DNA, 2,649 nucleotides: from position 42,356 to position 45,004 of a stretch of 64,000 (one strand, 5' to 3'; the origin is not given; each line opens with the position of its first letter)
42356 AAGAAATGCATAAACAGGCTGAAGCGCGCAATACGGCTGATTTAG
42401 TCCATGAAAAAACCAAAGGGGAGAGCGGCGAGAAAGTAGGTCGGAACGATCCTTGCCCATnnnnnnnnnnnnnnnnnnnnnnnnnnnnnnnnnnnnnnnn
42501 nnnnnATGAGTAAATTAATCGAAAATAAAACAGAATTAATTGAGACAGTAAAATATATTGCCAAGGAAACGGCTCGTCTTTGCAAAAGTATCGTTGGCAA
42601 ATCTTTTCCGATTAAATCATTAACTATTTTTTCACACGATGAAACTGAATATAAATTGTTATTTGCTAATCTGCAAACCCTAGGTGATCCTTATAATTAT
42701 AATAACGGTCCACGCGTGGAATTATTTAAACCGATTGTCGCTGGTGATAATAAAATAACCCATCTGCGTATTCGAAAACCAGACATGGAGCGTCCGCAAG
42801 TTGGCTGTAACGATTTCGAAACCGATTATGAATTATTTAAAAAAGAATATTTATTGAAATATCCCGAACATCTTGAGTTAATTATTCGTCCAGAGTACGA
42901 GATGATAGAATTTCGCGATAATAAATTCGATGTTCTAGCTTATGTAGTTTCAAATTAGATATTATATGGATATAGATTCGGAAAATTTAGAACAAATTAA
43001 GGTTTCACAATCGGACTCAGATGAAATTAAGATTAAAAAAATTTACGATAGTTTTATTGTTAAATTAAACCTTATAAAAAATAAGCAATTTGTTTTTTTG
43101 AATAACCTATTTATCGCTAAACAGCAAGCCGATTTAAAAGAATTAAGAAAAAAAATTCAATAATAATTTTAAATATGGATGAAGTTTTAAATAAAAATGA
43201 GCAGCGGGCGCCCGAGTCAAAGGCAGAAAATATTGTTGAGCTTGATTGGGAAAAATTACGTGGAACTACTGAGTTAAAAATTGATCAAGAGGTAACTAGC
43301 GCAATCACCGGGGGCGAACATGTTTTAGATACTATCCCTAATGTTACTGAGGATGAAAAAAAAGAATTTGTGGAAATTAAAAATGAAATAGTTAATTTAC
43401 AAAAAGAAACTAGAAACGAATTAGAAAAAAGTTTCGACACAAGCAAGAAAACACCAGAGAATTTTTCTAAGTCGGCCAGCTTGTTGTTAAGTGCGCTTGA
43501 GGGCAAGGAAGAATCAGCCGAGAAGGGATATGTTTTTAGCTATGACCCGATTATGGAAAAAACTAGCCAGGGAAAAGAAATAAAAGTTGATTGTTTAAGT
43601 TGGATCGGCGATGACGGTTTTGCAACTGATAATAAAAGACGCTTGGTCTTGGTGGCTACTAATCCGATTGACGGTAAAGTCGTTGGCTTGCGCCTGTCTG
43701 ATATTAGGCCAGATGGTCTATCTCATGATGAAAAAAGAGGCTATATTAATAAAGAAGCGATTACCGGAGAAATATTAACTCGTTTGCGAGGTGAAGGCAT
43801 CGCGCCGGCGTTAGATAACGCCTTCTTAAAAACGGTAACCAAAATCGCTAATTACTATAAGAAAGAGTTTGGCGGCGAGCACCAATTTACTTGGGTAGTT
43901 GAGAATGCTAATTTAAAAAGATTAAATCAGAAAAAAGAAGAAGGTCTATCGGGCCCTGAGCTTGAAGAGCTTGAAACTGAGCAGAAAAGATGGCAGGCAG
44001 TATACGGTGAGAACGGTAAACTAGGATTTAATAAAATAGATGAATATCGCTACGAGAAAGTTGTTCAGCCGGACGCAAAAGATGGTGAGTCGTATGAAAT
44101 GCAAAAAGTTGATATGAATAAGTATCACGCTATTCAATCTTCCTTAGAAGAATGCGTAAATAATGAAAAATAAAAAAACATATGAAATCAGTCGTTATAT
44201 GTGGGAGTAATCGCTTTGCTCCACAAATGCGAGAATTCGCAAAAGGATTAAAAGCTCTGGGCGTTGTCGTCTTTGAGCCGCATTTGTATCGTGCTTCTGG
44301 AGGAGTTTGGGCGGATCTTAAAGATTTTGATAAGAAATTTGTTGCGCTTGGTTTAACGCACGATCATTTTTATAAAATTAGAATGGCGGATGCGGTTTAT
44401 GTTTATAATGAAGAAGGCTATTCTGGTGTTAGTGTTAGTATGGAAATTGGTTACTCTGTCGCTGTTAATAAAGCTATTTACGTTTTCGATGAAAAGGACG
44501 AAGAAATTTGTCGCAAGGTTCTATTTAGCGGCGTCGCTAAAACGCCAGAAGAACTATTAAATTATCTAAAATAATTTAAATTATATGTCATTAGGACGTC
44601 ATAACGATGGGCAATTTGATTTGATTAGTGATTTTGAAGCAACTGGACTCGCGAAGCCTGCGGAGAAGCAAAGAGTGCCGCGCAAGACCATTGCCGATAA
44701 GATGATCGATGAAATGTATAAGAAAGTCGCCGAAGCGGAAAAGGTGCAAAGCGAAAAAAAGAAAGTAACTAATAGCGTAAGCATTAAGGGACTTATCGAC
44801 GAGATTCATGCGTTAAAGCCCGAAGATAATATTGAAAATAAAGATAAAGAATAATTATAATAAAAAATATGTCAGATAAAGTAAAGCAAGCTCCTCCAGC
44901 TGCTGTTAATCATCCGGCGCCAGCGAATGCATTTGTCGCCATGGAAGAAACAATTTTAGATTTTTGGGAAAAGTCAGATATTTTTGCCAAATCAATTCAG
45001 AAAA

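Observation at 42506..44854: Five tightly packed orphan ORFs wedged between secA and ileS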

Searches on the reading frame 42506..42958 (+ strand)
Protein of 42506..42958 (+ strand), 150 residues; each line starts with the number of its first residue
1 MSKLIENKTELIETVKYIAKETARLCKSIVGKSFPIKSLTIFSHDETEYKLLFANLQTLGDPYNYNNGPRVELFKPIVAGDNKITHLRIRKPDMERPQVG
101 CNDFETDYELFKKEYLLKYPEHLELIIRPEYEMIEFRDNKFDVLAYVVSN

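Call 3: search_protein_families(library=pfam, proteins=[window:42506-42958:+], max_evalue=10)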
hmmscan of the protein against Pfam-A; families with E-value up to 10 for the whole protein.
window:42506-42958:+ (150 aa): 0 families

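Call 4: search_protein_families(library=ncbifam, proteins=[window:42506-42958:+], max_evalue=10)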
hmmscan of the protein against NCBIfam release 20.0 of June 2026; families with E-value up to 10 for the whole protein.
window:42506-42958:+ (150 aa): 0 families

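Call 5: search_protein_families(library=padloc, proteins=[window:42506-42958:+], max_evalue=10)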
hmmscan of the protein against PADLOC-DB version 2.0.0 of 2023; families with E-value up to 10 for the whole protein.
window:42506-42958:+ (150 aa): 0 families

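Call 6: search_protein_families(library=phrogs, proteins=[window:42506-42958:+], max_evalue=10)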
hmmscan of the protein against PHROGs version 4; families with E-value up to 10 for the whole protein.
window:42506-42958:+ (150 aa): 3 families
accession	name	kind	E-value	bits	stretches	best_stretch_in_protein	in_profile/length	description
phrog_103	-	tail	0.038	14.7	1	67-93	22-48/119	tail protein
phrog_18579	-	unknown function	0.079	12.4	1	5-68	172-233/569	-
phrog_11079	-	unknown function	0.13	12.7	1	102-140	32-69/270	-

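Call 15: find_homologous_proteins(query=window:42506-42958:+, max_evalue=0.001)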
Query window:42506-42958:+ (150 aa): 319 proteins with E <= 0.001 among 334 candidates; the best 120 are listed.
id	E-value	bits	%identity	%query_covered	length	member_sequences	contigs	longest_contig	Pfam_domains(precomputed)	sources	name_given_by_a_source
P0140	8.9e-95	332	100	100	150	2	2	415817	-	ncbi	-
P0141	6.5e-78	277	82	100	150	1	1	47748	-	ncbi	-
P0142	1.6e-77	276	81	100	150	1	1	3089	-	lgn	-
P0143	9.2e-77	274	80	100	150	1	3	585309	-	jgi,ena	-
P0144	1.0e-76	274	80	100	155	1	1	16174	-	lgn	-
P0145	1.1e-76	273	81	100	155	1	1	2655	-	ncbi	-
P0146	2.5e-76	272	81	100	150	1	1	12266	-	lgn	-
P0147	2.5e-64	233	71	100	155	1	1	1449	-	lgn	-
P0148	3.1e-64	233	72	99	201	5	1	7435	-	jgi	-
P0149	5.4e-64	232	69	100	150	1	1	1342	-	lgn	-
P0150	7.6e-64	232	69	100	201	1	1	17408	-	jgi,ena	jgi:hypothetical protein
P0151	1.3e-63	231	68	100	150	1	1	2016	-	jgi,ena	-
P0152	1.5e-63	231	67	100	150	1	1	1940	-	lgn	-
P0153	1.8e-63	231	72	99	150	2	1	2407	-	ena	-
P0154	2.9e-63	230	69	98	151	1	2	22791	-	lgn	-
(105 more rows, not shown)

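Call 22: search_solved_structures(query=A3, max_evalue=10, show_alignments=2)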
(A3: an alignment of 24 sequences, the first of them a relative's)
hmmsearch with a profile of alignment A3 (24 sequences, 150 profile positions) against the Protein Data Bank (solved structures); distinct sequences matched with E-value up to 10: 1.
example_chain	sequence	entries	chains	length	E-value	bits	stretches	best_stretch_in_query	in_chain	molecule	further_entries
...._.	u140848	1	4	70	1.1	12.2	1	6-58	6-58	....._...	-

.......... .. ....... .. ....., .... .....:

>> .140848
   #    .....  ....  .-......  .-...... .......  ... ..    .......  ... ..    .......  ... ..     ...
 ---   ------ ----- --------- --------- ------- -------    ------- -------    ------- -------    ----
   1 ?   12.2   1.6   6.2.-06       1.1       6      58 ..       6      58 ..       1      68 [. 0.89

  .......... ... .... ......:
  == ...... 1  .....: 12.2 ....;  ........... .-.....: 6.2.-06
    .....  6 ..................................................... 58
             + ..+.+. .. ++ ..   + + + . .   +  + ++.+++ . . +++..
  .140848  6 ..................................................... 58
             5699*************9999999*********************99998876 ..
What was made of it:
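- On VOC superfamily / PDB 1k4n (YecM)-like - ORF1: The PDB profile search returned only a designed helical protein at E=1.1 (call 22).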

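Call 25: find_related_loci(query=A3, collection=genome_contigs, flank=10000)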
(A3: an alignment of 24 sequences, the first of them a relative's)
Query A3 (150 aa) in genome_contigs; peptide patterns used: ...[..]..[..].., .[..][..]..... (x = any residue, [..] = any of these).
42 stretches matched a pattern; 30 encode a relative of the query (tblastn E <= 1e-3); 30 distinct loci.
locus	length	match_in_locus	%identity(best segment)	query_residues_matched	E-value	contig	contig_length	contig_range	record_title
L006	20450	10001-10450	70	1-150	3e-67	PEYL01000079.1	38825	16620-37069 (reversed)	MAG: Candidatus Portnoybacteria bacterium CG08_land_8_20_14_0_20_40_83 CG08_land_8_20_14_0.20_scaffold_674_c, whole geno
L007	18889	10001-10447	67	1-149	3e-67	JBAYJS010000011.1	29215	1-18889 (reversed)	MAG: Candidatus Buchananbacteria bacterium isolate SO_2016_GW1_61 scaffold02848_OW334_2016, whole genome shotgun sequenc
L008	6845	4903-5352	65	1-150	2e-66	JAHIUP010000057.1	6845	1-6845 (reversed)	MAG: Patescibacteria group bacterium isolate MM_PC_MetaG.mb.3 MM_PC_MetaG.mb.3_k141_1681289, whole genome shotgun sequen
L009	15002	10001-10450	66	1-150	5e-65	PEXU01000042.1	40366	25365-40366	MAG: Candidatus Kerfeldbacteria bacterium CG08_land_8_20_14_0_20_40_16 CG08_land_8_20_14_0.20_scaffold_198_c, whole geno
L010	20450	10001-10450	65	1-150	6e-64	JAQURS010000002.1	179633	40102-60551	MAG: Patescibacteria group bacterium isolate STD1_79 NODE_138_length_179633_cov_18.747925_Sandtown_D1, whole genome shot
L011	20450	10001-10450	67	1-150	2e-63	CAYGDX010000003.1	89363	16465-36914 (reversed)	MAG TPA_asm: uncultured Gammaproteobacteria bacterium isolate ERP113451_co1_232 genome assembly, contig: NODE_149_length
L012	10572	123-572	64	1-150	8e-63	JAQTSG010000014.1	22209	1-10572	MAG: Patescibacteria group bacterium isolate STB_181 NODE_5198_length_22209_cov_3.468617_Sandtown_B, whole genome shotgu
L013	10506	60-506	65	1-149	1e-62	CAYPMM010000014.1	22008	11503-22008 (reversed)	MAG TPA_asm: uncultured Candidatus Saccharibacteria bacterium isolate binchicken_co38_445 genome assembly, contig: NODE_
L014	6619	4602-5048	64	1-149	4e-62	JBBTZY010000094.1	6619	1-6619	MAG: Patescibacteria group bacterium isolate H52-bin160_1 H52_bin160_1_000000000094, whole genome shotgun sequence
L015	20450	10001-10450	63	1-150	9e-62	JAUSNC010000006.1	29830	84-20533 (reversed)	MAG: Candidatus Parcubacteria bacterium isolate E19_metabat.bin.129 E19_k141_686621, whole genome shotgun sequence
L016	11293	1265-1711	62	1-149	3e-61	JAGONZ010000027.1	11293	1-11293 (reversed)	MAG: Candidatus Buchananbacteria bacterium isolate Gw_Eff_bin_20 Gw_Eff_14517_length_11293_cov_5.467759, whole genome sh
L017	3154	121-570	65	1-150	1e-60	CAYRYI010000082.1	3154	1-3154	MAG TPA_asm: uncultured Candidatus Saccharibacteria bacterium isolate SRP050083_co2_344 genome assembly, contig: NODE_32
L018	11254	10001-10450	58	1-150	1e-60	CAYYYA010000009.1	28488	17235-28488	MAG TPA_asm: uncultured Gammaproteobacteria bacterium isolate SRP298887_co1_32 genome assembly, contig: NODE_1359_length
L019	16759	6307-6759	60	1-150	9e-60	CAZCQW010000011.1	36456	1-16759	MAG TPA_asm: uncultured Gammaproteobacteria bacterium isolate SRP285395_co1_539 genome assembly, contig: NODE_1600_lengt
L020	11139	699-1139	61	5-150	7e-58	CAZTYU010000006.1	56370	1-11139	MAG TPA_asm: uncultured Bdellovibrionales bacterium isolate SRP342105_co1_290 genome assembly, contig: NODE_703_length_5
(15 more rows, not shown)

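Call 34: predict_structure(alignment_id=A3)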
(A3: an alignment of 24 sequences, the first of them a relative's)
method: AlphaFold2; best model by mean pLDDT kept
length: 150 residues; sequences in the alignment: 24
mean_pLDDT: 92.7   pTM: 0.87
mean pLDDT of the five models: 92.7, 92.3, 90.9, 90.8, 87.4
residues with pLDDT >= 90: 130; 70-90: 14; 50-70: 5; < 50: 1
segments of 3 or more residues with pLDDT < 50: none
pLDDT, mean of each block of 10 residues (from residue 1): 84 97 97 96 93 94 77 96 95 89 96 96 94 94 94
secondary structure, 60 per line:
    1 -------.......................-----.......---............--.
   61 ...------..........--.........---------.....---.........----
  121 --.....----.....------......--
elements in order: H8-30 E36-42 H46-57 E60-63 E70-79 E82-90 E100-104 H108-116 E123-127 E132-136 E143-148
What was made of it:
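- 42506..42958 (+): ORF1, 150 aa. It belongs to a conserved Patescibacteria/DPANN family with no Pfam model. It has a VOC-type fold (two beta-alpha-beta-beta-beta modules) whose best PDB match is 1k4n (YecM). In many CPR lineages it lies directly after secA. Call 34: pLDDT 92.7.
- On VOC superfamily / PDB 1k4n (YecM)-like - ORF1: Its elements are E36-42, H46-57, E60-63, E70-79, E82-90, then E100-104, H108-116, E123-127, E132-136, E143-148 (call 34).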

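Call 37: fold_search(model_id=the predicted structure, library=pdb)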
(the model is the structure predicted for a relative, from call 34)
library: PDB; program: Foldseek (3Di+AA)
matches with E <= 10: 579; with E <= 0.001: 1
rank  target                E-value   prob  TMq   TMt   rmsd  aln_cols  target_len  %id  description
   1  1k4n                  5.4e-05  1.00  0.58  0.49   8.1       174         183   11  Structural Genomics, Protein EC4020 (released 2002-08-14)
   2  6a52_B                3.1e-03  0.90  0.27  0.31  11.3       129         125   12  Oxidase ChaP-H1 (released 2018-08-29)
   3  6qh4_B                4.0e-03  0.93  0.37  0.40   6.1       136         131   12  Crystal structure of human Methylmalonyl-CoA epimerase (MCEE) p.Arg143Cys variant (released 2019-02-27)
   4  3rmu_A                4.2e-03  0.93  0.37  0.39   6.2       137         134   12  Crystal structure of human Methylmalonyl-CoA epimerase, MCEE (released 2011-05-11)
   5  1r9c_B                4.2e-03  0.82  0.27  0.32  13.8       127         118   16  Crystal Structure of Fosfomycin Resistance Protein FosX from Mesorhizobium Loti (released 2004-02-10)
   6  6qh4_D                4.8e-03  0.92  0.37  0.40   6.1       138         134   12  Crystal structure of human Methylmalonyl-CoA epimerase (MCEE) p.Arg143Cys variant (released 2019-02-27)
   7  6a52_A                5.8e-03  0.87  0.27  0.32  11.3       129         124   13  Oxidase ChaP-H1 (released 2018-08-29)
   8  1sp8_A                5.8e-03  0.33  0.21  0.10  15.2       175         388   10  4-Hydroxyphenylpyruvate Dioxygenase (released 2004-09-21)
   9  3pkw                  6.6e-03  0.84  0.28  0.21  10.8       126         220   15  Crystal Structure of Toxoflavin Lyase (TflA) bound to Mn(II) (released 2011-01-12)
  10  6bu2_A                7.1e-03  0.92  0.39  0.39   5.9       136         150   11  Crystal structure of methylmalonyl-CoA epimerase from Mycobacterium tuberculosis (released 2018-12-12)
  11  7x7l_B                8.1e-03  0.35  0.22  0.11  15.1       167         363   10  Crystal structure of ZmHPPD-Y13161 complex (released 2022-06-01)
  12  5umq_A                8.6e-03  0.69  0.26  0.30  11.4       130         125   10  Crystal structure of TnmS1, an antibiotic binding protein from Streptomyces sp. CB03234 (released 2018-07-04)
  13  3oa4                  9.2e-03  0.80  0.35  0.37   6.3       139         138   10  CRYSTAL STRUCTURE OF hypothetical protein BH1468 from Bacillus halodurans C-125 (released 2010-08-18)
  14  6bu2_B                9.8e-03  0.91  0.40  0.40   5.8       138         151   10  Crystal structure of methylmalonyl-CoA epimerase from Mycobacterium tuberculosis (released 2018-12-12)
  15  3g12_B                1.1e-02  0.33  0.20  0.24  13.1       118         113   17  Crystal structure of a putative lactoylglutathione lyase from Bdellovibrio bacteriovorus (released 2009-02-10)
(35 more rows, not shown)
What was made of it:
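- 42506..42958 (+): Call 37: 1k4n at E=5.4e-5, probability 1.0.
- On VOC superfamily / PDB 1k4n (YecM)-like - ORF1: Foldseek gives 1k4n at E=5.4e-5, followed by VOC enzymes (call 37).
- ORF1: fold from calls 34 and 37.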

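Call 49: find_encoding_contigs(protein=P0143, flank=6000, max_places=1)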
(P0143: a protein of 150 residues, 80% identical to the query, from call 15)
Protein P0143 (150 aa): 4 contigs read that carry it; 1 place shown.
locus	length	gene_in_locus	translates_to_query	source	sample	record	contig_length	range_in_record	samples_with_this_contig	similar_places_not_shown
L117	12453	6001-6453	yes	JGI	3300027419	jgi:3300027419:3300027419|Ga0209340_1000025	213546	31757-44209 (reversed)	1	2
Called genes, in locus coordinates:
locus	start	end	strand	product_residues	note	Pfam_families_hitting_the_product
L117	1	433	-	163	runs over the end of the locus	-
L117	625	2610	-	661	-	PF00488:MutS_V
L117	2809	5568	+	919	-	PF07517:SecA_DEAD, PF01043:SecA_PP_bind, PF21090:P-loop_SecA, PF07516:SecA_SW, PF02810:SEC-C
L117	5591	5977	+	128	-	PF12643:MazG-like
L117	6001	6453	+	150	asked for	-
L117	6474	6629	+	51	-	-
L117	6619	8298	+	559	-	-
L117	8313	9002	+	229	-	-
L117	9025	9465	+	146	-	PF00293:NUDIX, PF14815:NUDIX_4 (weak)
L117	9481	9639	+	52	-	-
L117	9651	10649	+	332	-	-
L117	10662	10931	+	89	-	-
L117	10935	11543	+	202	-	PF01135:PCMT, PF08003:Methyltransf_9 (weak), PF13489:Methyltransf_23, PF02353:CMAS, PF13847:Methyltransf_31, PF08241:Methyltransf_11, PF08242:Methyltransf_12, PF13649:Methyltransf_25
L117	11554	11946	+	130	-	-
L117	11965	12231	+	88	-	-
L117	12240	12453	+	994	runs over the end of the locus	PF00133:tRNA-synt_1, PF09334:tRNA-synt_1g (faint), PF08264:Anticodon_1, PF19302:DUF5915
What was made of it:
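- L117: seven extra genes among the same five (call 49).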

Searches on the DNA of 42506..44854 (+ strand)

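Call 78: search_dna_similar(query=window:42506-44854:+, collection=phages, mode=distant, max_rows=5)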
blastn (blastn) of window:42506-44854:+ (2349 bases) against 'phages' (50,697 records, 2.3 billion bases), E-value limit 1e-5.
No match.

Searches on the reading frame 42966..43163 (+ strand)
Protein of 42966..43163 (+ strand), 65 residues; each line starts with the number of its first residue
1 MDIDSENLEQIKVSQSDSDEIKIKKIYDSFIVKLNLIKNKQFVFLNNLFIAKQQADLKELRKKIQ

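Call 3: search_protein_families(library=pfam, proteins=[window:42966-43163:+], max_evalue=10)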
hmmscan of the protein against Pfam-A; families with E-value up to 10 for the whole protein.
window:42966-43163:+ (65 aa): 0 families

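Call 4: search_protein_families(library=ncbifam, proteins=[window:42966-43163:+], max_evalue=10)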
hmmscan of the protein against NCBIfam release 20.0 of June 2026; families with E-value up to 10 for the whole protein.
window:42966-43163:+ (65 aa): 0 families

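Call 5: search_protein_families(library=padloc, proteins=[window:42966-43163:+], max_evalue=10)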
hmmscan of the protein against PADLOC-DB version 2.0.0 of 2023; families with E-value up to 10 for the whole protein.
window:42966-43163:+ (65 aa): 0 families

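Call 6: search_protein_families(library=phrogs, proteins=[window:42966-43163:+], max_evalue=10)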
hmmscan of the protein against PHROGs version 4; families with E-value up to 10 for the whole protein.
window:42966-43163:+ (65 aa): 1 family
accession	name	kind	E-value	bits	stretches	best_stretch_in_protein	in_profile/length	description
phrog_20931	-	unknown function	0.33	12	1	46-64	3-21/70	-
